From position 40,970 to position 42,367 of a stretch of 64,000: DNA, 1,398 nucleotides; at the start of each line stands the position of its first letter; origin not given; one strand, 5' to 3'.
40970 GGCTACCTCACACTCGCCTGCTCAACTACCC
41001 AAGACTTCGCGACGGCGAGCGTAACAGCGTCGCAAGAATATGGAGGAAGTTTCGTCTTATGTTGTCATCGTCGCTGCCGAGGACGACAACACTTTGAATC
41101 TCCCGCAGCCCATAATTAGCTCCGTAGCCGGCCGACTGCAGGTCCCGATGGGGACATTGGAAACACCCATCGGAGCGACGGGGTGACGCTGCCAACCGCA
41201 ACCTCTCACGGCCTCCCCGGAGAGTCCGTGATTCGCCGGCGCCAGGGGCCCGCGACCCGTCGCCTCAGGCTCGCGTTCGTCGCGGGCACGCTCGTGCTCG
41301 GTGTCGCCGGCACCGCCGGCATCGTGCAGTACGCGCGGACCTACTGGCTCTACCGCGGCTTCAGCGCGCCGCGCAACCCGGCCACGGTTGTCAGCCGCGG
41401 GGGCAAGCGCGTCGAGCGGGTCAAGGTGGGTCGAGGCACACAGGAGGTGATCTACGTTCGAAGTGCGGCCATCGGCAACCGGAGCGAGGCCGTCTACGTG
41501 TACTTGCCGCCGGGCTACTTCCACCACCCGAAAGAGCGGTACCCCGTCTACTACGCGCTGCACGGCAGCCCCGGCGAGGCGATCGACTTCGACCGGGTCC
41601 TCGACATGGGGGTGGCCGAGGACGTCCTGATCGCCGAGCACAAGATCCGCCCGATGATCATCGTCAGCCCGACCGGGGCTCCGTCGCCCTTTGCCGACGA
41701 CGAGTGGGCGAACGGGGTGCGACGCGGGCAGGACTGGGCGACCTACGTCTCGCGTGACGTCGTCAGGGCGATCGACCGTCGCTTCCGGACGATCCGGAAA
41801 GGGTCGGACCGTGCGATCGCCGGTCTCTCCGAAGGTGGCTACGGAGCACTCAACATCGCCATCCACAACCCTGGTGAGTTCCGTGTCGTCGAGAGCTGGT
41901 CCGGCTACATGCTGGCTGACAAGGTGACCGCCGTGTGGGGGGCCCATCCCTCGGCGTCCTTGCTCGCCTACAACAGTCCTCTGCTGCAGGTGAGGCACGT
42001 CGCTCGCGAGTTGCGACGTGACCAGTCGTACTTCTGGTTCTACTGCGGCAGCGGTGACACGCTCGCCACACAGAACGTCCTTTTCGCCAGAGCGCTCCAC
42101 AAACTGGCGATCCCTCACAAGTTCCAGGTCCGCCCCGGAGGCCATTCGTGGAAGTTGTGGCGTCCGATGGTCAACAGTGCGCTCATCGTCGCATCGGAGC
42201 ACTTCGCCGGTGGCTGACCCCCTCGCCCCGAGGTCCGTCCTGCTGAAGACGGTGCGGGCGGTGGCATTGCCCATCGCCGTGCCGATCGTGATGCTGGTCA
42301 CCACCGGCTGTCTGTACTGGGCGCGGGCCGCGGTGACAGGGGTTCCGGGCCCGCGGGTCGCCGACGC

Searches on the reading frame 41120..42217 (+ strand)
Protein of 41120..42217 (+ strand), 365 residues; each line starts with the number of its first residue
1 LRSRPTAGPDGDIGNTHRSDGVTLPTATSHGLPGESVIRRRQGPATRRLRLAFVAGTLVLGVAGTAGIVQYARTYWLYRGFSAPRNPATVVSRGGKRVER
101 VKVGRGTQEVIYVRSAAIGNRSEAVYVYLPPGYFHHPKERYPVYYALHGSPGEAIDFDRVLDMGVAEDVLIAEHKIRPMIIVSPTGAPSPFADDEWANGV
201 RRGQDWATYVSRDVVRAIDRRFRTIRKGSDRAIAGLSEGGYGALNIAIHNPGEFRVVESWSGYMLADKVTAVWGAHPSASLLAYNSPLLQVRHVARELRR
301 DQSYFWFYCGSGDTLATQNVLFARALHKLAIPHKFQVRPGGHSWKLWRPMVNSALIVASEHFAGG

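Call 9: search_protein_families(library=pfam, proteins=[window:41120-42217:+], max_evalue=0.001)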
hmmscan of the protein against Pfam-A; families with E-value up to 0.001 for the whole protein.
window:41120-42217:+ (365 aa): 1 family
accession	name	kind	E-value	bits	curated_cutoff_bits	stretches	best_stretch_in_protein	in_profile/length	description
PF00756.26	Esterase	-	1.7e-29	103.8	22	1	120-355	5-248/251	Putative esterase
